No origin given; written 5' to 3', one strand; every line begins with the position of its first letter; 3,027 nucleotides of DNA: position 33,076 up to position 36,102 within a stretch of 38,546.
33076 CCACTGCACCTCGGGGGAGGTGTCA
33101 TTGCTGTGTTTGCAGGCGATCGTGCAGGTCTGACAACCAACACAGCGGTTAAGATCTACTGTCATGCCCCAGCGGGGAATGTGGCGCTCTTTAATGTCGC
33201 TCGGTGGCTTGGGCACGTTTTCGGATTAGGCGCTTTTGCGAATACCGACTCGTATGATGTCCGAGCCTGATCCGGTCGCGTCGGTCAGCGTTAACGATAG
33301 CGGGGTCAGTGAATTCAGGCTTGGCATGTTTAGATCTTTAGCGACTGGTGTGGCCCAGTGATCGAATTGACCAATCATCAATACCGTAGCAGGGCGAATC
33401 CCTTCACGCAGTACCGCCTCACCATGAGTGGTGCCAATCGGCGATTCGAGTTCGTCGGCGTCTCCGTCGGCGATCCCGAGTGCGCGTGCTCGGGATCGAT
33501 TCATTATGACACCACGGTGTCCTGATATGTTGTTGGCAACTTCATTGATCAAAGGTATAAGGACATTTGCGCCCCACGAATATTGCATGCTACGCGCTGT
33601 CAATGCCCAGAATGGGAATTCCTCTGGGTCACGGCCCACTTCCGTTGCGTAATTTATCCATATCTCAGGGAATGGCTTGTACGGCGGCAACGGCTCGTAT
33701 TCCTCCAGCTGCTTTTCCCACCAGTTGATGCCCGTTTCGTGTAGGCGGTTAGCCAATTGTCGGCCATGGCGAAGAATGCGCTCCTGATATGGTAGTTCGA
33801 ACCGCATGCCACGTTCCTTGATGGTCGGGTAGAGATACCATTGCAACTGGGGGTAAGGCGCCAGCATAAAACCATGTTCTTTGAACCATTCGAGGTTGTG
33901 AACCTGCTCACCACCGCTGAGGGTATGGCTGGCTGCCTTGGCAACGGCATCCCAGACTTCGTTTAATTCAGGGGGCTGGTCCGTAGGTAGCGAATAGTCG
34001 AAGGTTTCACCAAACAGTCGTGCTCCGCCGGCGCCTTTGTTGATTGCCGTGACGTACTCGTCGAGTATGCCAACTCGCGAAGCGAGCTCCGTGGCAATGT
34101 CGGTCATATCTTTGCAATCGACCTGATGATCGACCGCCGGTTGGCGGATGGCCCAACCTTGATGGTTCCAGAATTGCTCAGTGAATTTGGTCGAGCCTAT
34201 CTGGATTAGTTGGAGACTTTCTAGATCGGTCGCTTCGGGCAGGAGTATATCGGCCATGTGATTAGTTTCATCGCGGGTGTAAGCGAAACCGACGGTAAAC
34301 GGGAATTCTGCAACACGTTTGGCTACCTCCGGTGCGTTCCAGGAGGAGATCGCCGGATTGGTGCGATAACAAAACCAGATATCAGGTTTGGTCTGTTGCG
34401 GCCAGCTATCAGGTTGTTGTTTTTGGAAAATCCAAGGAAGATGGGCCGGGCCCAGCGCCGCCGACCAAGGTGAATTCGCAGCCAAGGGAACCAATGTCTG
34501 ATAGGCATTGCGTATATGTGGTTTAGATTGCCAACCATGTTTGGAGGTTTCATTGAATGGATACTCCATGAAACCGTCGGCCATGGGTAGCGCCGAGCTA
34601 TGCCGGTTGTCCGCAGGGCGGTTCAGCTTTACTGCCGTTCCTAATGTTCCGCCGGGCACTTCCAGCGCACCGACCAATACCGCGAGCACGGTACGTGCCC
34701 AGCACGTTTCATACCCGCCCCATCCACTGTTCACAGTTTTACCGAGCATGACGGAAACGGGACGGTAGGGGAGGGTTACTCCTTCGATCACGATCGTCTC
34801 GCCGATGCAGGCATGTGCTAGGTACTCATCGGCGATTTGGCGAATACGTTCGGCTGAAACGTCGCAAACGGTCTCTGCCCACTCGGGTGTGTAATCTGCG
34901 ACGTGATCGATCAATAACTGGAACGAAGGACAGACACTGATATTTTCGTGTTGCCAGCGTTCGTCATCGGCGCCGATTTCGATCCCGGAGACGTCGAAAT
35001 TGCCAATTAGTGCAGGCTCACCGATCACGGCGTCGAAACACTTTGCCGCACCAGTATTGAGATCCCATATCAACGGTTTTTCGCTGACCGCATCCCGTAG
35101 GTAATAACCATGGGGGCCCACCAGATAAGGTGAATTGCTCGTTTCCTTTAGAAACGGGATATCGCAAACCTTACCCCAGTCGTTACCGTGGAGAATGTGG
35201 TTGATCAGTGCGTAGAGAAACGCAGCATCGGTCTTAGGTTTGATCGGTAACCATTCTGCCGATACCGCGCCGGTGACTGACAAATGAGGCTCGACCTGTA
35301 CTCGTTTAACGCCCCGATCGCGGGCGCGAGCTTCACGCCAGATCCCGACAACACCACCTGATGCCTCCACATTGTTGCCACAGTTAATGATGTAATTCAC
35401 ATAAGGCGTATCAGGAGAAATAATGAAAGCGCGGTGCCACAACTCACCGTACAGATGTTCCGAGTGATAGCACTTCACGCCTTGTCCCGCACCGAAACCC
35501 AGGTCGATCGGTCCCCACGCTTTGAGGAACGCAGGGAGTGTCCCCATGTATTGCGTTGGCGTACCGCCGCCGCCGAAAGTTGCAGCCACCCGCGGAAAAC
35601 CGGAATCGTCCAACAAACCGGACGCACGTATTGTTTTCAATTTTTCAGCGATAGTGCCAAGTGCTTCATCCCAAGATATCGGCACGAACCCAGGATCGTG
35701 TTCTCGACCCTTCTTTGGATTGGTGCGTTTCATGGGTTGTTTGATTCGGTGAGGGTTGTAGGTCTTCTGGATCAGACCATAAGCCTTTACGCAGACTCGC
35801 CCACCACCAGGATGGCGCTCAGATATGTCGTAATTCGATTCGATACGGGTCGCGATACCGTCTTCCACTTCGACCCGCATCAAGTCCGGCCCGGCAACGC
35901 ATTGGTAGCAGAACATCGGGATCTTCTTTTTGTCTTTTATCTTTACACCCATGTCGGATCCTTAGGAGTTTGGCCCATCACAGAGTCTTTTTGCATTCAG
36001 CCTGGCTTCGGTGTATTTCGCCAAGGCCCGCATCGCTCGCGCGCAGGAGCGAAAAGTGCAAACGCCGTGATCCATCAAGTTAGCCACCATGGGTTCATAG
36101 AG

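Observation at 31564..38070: Candidate undescribed acyl-CoA-linked molybdoenzyme module (PadBCD-like but re-wired)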

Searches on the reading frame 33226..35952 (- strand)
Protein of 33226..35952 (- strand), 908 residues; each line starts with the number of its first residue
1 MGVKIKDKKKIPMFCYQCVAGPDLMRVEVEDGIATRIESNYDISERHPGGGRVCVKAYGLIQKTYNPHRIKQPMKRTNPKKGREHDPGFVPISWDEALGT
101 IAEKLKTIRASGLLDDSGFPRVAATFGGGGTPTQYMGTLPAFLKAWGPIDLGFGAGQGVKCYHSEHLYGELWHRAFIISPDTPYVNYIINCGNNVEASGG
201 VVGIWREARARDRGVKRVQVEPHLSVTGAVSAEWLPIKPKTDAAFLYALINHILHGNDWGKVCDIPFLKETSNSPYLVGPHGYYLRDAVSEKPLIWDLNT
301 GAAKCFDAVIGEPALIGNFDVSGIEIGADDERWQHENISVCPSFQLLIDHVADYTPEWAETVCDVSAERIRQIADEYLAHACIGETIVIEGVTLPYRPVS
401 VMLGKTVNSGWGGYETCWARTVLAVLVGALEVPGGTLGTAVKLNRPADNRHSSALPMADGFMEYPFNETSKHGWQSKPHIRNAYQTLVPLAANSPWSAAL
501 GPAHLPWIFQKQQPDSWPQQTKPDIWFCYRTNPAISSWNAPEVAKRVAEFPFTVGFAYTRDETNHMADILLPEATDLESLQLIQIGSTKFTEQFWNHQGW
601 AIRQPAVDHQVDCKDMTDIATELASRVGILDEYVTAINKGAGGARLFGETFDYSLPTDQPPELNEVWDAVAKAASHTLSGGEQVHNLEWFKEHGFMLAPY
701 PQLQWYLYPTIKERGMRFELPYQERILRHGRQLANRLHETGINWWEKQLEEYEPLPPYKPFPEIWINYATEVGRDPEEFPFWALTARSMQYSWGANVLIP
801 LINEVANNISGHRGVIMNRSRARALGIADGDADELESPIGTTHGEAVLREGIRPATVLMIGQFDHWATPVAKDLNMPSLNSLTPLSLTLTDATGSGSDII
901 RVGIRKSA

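Call 3: search_protein_families(library=pfam, proteins=[window:33226-35952:-], max_evalue=0.01)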
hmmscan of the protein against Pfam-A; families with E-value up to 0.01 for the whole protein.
window:33226-35952:- (908 aa): 2 families
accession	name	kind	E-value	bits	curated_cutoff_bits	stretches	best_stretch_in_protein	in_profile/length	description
PF00384.28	Molybdopterin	-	2.1e-18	66.9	24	1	69-625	1-352/353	Molybdopterin oxidoreductase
PF01568.27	Molydop_binding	-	1.5e-06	28.6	26.8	1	812-877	28-92/110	Molydopterin dinucleotide binding domain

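Call 4: search_protein_families(library=ncbifam, proteins=[window:33226-35952:-], max_evalue=0.01)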
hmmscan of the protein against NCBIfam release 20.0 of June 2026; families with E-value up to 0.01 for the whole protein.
window:33226-35952:- (908 aa): 21 families
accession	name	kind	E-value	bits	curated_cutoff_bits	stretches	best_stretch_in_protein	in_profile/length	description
NF012032.0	PRK15488.1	equivalog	4.2e-40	137.5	694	4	8-257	41-270/759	thiosulfate reductase PhsA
TIGR02166.1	dmsA_ynfE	subfamily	2.5e-32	111.8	777.7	3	25-256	59-287/794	DMSO/selenate family reductase complex A subunit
NF041714.1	arsenate_red_ArrA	equivalog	2.9e-30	105.1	1600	2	25-111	64-147/848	arsenate respiratory reductase molybdopterin-containing subunit ArrA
NF041783.2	mnquin_red_QrcB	equivalog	2e-25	89.1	440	2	25-261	66-285/695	menaquinone reductase molybdopterin-binding-like subunit QrcB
TIGR03479.1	DMSO_red_II_alp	subfamily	2.5e-25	88.7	984.75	1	7-628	55-644/913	molybdopterin-dependent oxidoreductase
TIGR01591.1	Fdh-alpha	equivalog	2.7e-18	65.4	666.25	1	15-110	3-86/672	formate dehydrogenase subunit alpha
TIGR00509.1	bisC_fam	subfamily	5.8e-17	61.2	1017.55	1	355-634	279-517/772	molybdopterin guanine dinucleotide-containing S/N-oxide reductase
NF011566.1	PRK14990.1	exception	4.1e-14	51.5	1600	1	25-254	73-305/814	dimethylsulfoxide reductase subunit A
NF041884.1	selenate_YnfF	exception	2.2e-13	49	1650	1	25-268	60-295/798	selenate/tellurate reductase subunit YnfF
TIGR01553.1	formate-DH-alph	equivalog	2e-12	45.7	814.2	1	49-381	86-396/1009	formate dehydrogenase-N subunit alpha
NF047855.1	AssmNtatRedNasC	equivalog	5.4e-12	44.8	1100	1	34-110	42-110/708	assimilatory nitrate reductase catalytic subunit NasC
NF041885.1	selenate_YnfE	exception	1.7e-11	42.7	1675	1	26-268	64-302/805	selenate/tellurate reductase subunit YnfE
NF041513.1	formate_DH_Act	exception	1.5e-10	39.6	1400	1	187-259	215-286/1067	formate dehydrogenase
TIGR02164.1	torA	equivalog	9.8e-10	37.2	1465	1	354-668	327-605/824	trimethylamine-N-oxide reductase TorA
NF011682.0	PRK15102.1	equivalog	1.2e-09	36.8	909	1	354-667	331-608/829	trimethylamine-N-oxide reductase TorA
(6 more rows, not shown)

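Call 7: search_solved_structures(query=window:33226-35952:-, max_evalue=0.001, show_alignments=1)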
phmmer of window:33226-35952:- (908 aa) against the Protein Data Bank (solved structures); distinct sequences matched with E-value up to 0.001: 23.
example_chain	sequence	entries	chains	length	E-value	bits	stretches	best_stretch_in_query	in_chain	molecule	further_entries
6cz7_A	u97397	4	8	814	5.3e-24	87.2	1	25-111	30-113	ArrA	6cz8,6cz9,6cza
2vpw_A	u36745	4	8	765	1.6e-18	69.1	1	47-256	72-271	THIOSULFATE REDUCTASE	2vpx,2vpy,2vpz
9vap_A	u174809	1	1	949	1.5e-09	39.4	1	14-259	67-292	Formate dehydrogenase molybdopterin-binding subunit FdhA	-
9qm0_A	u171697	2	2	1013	8.6e-08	33.5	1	8-280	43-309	Formate dehydrogenase, alpha subunit, selenocysteine-containing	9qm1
2e7z_A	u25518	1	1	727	1.1e-07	33.2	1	36-256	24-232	Acetylene hydratase Ahy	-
9rjy_A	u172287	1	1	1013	1.3e-07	33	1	8-280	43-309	Formate dehydrogenase, alpha subunit, selenocysteine-containing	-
8cm4_A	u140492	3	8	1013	1.5e-07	32.7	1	8-280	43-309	Formate dehydrogenase, alpha subunit, selenocysteine-containing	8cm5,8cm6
6sdr_A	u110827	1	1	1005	1.5e-07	32.7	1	8-280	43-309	Formate dehydrogenase, alpha subunit, selenocysteine-containing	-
6sdv_A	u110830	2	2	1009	1.5e-07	32.7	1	8-280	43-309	Formate dehydrogenase, alpha subunit, selenocysteine-containing,Formate dehydrogenase, alp | Formate dehydrogenase, alpha subunit, selenocysteine-containing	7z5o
9rjz_A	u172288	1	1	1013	1.6e-07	32.7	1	8-280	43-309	Formate dehydrogenase, alpha subunit, selenocysteine-containing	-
30gj_A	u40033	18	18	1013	1.6e-07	32.7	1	8-280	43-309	Formate dehydrogenase, alpha subunit, selenocysteine-containing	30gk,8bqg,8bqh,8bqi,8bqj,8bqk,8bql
8rcg_A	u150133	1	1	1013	1.6e-07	32.7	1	8-280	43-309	Formate dehydrogenase, alpha subunit, selenocysteine-containing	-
8cm7_A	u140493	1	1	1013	1.6e-07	32.7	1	8-280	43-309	Formate dehydrogenase, alpha subunit, selenocysteine-containing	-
9rk1_A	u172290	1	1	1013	1.6e-07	32.7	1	8-280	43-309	Formate dehydrogenase, alpha subunit, selenocysteine-containing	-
9rk0_A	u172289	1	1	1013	2.5e-07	32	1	8-280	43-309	Formate dehydrogenase, alpha subunit, selenocysteine-containing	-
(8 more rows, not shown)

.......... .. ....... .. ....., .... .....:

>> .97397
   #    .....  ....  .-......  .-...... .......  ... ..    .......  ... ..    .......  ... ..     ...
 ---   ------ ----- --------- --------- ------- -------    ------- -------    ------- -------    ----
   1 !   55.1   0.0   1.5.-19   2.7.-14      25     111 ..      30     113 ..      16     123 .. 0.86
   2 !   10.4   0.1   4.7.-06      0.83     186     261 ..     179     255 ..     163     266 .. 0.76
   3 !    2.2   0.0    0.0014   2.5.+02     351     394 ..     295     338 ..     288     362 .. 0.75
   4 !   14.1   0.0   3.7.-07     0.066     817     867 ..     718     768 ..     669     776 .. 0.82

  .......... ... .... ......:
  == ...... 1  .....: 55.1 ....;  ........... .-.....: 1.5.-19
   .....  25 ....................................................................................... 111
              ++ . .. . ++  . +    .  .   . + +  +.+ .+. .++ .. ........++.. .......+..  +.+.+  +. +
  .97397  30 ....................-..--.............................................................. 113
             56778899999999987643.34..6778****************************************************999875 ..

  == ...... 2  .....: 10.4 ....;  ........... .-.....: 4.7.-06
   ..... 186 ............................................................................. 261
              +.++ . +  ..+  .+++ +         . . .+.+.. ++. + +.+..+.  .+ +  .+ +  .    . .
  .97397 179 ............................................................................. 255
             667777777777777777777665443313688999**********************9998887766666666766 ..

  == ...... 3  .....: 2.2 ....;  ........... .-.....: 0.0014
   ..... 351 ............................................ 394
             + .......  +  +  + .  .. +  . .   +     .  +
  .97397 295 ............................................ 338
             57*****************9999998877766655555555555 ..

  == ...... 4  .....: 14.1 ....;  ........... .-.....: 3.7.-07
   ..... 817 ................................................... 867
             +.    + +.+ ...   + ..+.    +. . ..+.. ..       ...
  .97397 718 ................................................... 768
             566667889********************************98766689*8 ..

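Call 10: find_homologous_proteins(query=window:33226-35952:-, max_evalue=1e-10)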
Query window:33226-35952:- (908 aa): 3265 proteins with E <= 1e-10 among 8000 candidates; the best 120 are listed.
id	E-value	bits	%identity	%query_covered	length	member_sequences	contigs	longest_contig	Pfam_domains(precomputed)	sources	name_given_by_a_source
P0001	0.0e+0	2153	99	100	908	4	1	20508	PF00384.28,PF01568.28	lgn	-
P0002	0.0e+0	1816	82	100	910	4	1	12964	PF00384.28,PF01568.28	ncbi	-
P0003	0.0e+0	1673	75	99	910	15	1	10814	PF00384.28,PF01568.28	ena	-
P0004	0.0e+0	1658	74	99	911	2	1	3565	PF00384.28,PF01568.28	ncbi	-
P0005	0.0e+0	1657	75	99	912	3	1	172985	PF00384.28,PF01568.28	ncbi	-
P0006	0.0e+0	1656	75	100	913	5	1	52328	PF00384.28,PF01568.28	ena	-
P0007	0.0e+0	1649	74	100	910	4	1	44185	PF00384.28,PF01568.28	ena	-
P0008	0.0e+0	1630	74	100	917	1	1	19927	PF00384.28,PF01568.28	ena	-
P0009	0.0e+0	1621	73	99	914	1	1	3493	PF00384.28,PF01568.28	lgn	-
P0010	0.0e+0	1621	73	99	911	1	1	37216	PF00384.28,PF01568.28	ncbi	-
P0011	0.0e+0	1618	73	99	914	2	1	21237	PF00384.28,PF01568.28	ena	-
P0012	0.0e+0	1617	73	99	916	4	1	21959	PF00384.28,PF01568.28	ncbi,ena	-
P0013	0.0e+0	1616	73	99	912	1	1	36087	PF00384.28,PF01568.28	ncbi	ncbi:MAG: molybdopterin-dependent oxidoreductase [Sphingomonadales bacterium]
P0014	0.0e+0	1615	74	99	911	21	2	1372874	PF00384.28,PF01568.28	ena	-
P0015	0.0e+0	1614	73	99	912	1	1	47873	PF00384.28,PF01568.28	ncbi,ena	-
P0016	0.0e+0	1613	73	99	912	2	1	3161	PF00384.28,PF01568.28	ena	-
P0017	0.0e+0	1613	73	100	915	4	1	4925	PF00384.28,PF01568.28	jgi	jgi:phenylacetyl-CoA:acceptor oxidoreductase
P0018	0.0e+0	1613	73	100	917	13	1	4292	PF00384.28,PF01568.28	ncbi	-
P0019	0.0e+0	1612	73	99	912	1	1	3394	PF00384.28,PF01568.28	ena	-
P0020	0.0e+0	1611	73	100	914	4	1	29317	PF00384.28,PF01568.28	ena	-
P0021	0.0e+0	1611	73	100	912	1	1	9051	PF00384.28,PF01568.28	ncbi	-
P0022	0.0e+0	1610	73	100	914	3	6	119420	PF00384.28,PF01568.28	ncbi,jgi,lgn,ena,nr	ncbi:MAG: molybdopterin-dependent oxidoreductase [Defluviicoccus sp.]|nr:molybdopterin-dependent oxi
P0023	0.0e+0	1608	73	99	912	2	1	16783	PF00384.28,PF01568.28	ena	-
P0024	0.0e+0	1605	73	100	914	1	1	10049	PF00384.28,PF01568.28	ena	-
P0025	0.0e+0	1605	73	99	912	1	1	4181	PF00384.28,PF01568.28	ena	-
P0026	0.0e+0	1605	72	99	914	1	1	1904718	PF00384.28,PF01568.28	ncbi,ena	-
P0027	0.0e+0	1604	72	99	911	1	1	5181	PF00384.28,PF01568.28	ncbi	-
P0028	0.0e+0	1603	73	99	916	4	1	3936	PF00384.28,PF01568.28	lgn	-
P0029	0.0e+0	1603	72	99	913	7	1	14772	PF00384.28,PF01568.28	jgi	-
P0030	0.0e+0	1602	72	100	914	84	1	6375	PF00384.28,PF01568.28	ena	-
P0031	0.0e+0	1602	72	99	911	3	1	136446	PF00384.28,PF01568.28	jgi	jgi:phenylacetyl-CoA:acceptor oxidoreductase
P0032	0.0e+0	1601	72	99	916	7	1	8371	PF00384.28,PF01568.28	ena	-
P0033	0.0e+0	1599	74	99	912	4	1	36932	PF00384.28,PF01568.28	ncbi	ncbi:MAG TPA: molybdopterin-dependent oxidoreductase [Alphaproteobacteria bacterium]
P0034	0.0e+0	1599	72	100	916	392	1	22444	PF00384.28,PF01568.28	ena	-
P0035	0.0e+0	1597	72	100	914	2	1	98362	PF00384.28,PF01568.28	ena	-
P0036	0.0e+0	1596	72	99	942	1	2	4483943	PF00384.28,PF01568.28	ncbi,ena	-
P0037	0.0e+0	1596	73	99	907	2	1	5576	PF00384.28,PF01568.28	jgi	jgi:phenylacetyl-CoA:acceptor oxidoreductase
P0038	0.0e+0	1596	72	99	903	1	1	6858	PF00384.28,PF01568.28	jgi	jgi:phenylacetyl-CoA:acceptor oxidoreductase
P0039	0.0e+0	1594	72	99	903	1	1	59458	PF00384.28,PF01568.28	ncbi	-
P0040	0.0e+0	1594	72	99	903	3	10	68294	PF00384.28,PF01568.28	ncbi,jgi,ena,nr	ncbi:MAG: molybdopterin oxidoreductase [Betaproteobacteria bacterium RIFCSPHIGHO2_12_FULL_69_13]|nr:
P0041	0.0e+0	1593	73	99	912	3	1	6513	PF00384.28,PF01568.28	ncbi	-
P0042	0.0e+0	1591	72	100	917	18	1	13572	PF00384.28,PF01568.28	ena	-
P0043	0.0e+0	1590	71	99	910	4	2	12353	PF00384.28,PF01568.28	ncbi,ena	-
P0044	0.0e+0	1589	72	99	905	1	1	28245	PF00384.28,PF01568.28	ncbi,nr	ncbi:MAG: molybdopterin-dependent oxidoreductase [Gammaproteobacteria bacterium]|nr:molybdopterin-de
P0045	0.0e+0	1589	73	99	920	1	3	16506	PF00384.28,PF01568.28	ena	-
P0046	0.0e+0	1587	72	99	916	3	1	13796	PF00384.28,PF01568.28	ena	-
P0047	0.0e+0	1587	72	100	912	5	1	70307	PF00384.28,PF01568.28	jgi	jgi:phenylacetyl-CoA:acceptor oxidoreductase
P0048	0.0e+0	1586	73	99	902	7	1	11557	PF00384.28,PF01568.28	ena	-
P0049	0.0e+0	1586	71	99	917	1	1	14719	PF00384.28,PF01568.28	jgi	jgi:phenylacetyl-CoA:acceptor oxidoreductase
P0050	0.0e+0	1584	72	99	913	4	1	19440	PF00384.28,PF01568.28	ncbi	-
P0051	0.0e+0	1584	72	100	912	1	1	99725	PF00384.28,PF01568.28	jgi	jgi:phenylacetyl-CoA:acceptor oxidoreductase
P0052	0.0e+0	1584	72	99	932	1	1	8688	PF00384.28,PF01568.28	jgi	jgi:phenylacetyl-CoA:acceptor oxidoreductase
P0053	0.0e+0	1583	73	99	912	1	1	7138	PF00384.28,PF01568.28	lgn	-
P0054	0.0e+0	1583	71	100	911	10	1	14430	PF00384.28,PF01568.28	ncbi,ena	-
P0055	0.0e+0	1582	72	99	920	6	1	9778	PF00384.28,PF01568.28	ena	-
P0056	0.0e+0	1582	71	100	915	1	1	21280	PF00384.28,PF01568.28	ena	-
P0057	0.0e+0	1582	72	99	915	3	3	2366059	PF00384.28,PF01568.28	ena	-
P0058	0.0e+0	1581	72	99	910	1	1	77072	PF00384.28,PF01568.28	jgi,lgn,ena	-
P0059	0.0e+0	1580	73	99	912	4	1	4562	PF00384.28,PF01568.28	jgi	jgi:phenylacetyl-CoA:acceptor oxidoreductase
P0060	0.0e+0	1580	71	100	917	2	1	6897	PF00384.28,PF01568.28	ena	-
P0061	0.0e+0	1579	71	100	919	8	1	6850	PF00384.28,PF01568.28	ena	-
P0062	0.0e+0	1578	72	99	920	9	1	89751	PF00384.28,PF01568.28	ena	-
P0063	0.0e+0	1578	71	100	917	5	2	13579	PF00384.28,PF01568.28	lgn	-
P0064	0.0e+0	1577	72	99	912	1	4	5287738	PF00384.28,PF01568.28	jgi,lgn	-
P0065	0.0e+0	1576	72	99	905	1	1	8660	PF00384.28,PF01568.28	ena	-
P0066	0.0e+0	1576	72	99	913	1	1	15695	PF00384.28,PF01568.28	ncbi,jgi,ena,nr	ncbi:MAG: molybdopterin-dependent oxidoreductase [Alphaproteobacteria bacterium]|jgi:phenylacetyl-Co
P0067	0.0e+0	1575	70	99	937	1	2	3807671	PF00384.28,PF01568.28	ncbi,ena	-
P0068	0.0e+0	1573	72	99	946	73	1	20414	PF00384.28,PF01568.28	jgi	-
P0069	0.0e+0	1571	71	99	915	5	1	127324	PF00384.28,PF01568.28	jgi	-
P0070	0.0e+0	1570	71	100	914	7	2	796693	PF00384.28,PF01568.28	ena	-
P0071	0.0e+0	1570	71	100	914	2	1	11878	PF00384.28,PF01568.28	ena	-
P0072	0.0e+0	1569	72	99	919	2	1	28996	PF00384.28,PF01568.28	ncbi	-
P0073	0.0e+0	1568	71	100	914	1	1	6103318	PF00384.28,PF01568.28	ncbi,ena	-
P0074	0.0e+0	1567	71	100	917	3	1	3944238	PF00384.28,PF01568.28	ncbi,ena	-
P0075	0.0e+0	1567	71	100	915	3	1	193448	PF00384.28,PF01568.28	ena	-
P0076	0.0e+0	1565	71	99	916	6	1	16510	PF00384.28,PF01568.28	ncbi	ncbi:MAG TPA: molybdopterin-dependent oxidoreductase [Burkholderiales bacterium]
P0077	0.0e+0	1563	71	99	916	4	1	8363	PF00384.28,PF01568.28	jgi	jgi:phenylacetyl-CoA:acceptor oxidoreductase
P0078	0.0e+0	1563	72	99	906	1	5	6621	PF00384.28,PF01568.28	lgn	-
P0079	0.0e+0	1563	71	99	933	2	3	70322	PF00384.28,PF01568.28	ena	-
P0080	0.0e+0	1563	71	99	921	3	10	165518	PF00384.28,PF01568.28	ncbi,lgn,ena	-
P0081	0.0e+0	1563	71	99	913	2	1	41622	PF00384.28,PF01568.28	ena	-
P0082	0.0e+0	1562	71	99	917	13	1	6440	PF00384.28,PF01568.28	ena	-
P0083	0.0e+0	1562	72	99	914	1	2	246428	PF00384.28,PF01568.28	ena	-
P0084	0.0e+0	1561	71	99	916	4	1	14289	PF00384.28,PF01568.28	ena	-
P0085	0.0e+0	1560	71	99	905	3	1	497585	PF00384.28,PF01568.28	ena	-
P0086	0.0e+0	1559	69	99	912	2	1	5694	PF00384.28,PF01568.28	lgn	-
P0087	0.0e+0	1559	71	100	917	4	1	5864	PF00384.28,PF01568.28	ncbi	-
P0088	0.0e+0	1558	71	99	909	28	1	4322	PF00384.28,PF01568.28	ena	-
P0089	0.0e+0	1557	71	100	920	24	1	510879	PF00384.28,PF01568.28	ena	-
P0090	0.0e+0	1556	69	99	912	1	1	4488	PF00384.28,PF01568.28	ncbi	-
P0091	0.0e+0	1556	71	99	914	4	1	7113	PF00384.28,PF01568.28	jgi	jgi:phenylacetyl-CoA:acceptor oxidoreductase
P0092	0.0e+0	1555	70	99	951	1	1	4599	PF00384.28,PF01568.28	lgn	-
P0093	0.0e+0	1555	70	99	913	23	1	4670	PF00384.28,PF01568.28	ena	-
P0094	0.0e+0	1555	70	99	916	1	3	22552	PF00384.28,PF01568.28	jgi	jgi:phenylacetyl-CoA:acceptor oxidoreductase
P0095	0.0e+0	1555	71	99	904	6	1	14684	PF00384.28,PF01568.28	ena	-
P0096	0.0e+0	1554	70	100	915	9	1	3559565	PF00384.28,PF01568.28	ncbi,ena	-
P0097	0.0e+0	1554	70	99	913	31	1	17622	PF00384.28,PF01568.28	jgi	jgi:phenylacetyl-CoA:acceptor oxidoreductase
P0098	0.0e+0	1554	70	99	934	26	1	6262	PF00384.28,PF01568.28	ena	-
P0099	0.0e+0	1554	71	99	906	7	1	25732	PF00384.28,PF01568.28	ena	-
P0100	0.0e+0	1554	70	99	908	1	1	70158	PF00384.28,PF01568.28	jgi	jgi:phenylacetyl-CoA:acceptor oxidoreductase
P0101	0.0e+0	1553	71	99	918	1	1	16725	PF00384.28,PF01568.28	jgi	jgi:phenylacetyl-CoA:acceptor oxidoreductase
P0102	0.0e+0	1553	70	99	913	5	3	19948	PF00384.28,PF01568.28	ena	-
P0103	0.0e+0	1553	70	100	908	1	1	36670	PF00384.28,PF01568.28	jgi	jgi:phenylacetyl-CoA:acceptor oxidoreductase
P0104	0.0e+0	1551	70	99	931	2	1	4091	PF00384.28,PF01568.28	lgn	-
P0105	0.0e+0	1551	70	99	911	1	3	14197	PF00384.28,PF01568.28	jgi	jgi:phenylacetyl-CoA:acceptor oxidoreductase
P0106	0.0e+0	1551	70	99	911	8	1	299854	PF00384.28,PF01568.28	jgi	jgi:phenylacetyl-CoA:acceptor oxidoreductase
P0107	0.0e+0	1550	70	99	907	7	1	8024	PF00384.28,PF01568.28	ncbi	-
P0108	0.0e+0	1550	71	99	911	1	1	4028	PF00384.28,PF01568.28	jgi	jgi:phenylacetyl-CoA:acceptor oxidoreductase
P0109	0.0e+0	1548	70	99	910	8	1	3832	PF00384.28,PF01568.28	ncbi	-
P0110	0.0e+0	1547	71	99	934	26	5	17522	PF00384.28,PF01568.28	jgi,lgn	-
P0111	0.0e+0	1547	70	99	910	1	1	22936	PF00384.28,PF01568.28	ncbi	ncbi:MAG: molybdopterin-dependent oxidoreductase [Burkholderiales bacterium]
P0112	0.0e+0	1547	70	99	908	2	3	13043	PF00384.28,PF01568.28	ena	-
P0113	0.0e+0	1546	71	99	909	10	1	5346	PF00384.28,PF01568.28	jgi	jgi:phenylacetyl-CoA:acceptor oxidoreductase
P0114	0.0e+0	1546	70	99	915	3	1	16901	PF00384.28,PF01568.28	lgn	-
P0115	0.0e+0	1546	70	99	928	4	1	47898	PF00384.28,PF01568.28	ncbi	-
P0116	0.0e+0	1545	70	99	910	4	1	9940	PF00384.28,PF01568.28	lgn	-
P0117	0.0e+0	1545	75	93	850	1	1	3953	PF00384.28,PF01568.28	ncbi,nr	ncbi:MAG: molybdopterin-dependent oxidoreductase, partial [Proteobacteria bacterium]|nr:molybdopteri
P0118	0.0e+0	1544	70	99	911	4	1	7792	PF00384.28,PF01568.28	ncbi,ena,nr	ncbi:MAG: molybdopterin-dependent oxidoreductase [Gammaproteobacteria bacterium]|nr:molybdopterin-de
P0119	0.0e+0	1542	69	99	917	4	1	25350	PF00384.28,PF01568.28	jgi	-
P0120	0.0e+0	1541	69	99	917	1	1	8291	PF00384.28,PF01568.28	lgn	-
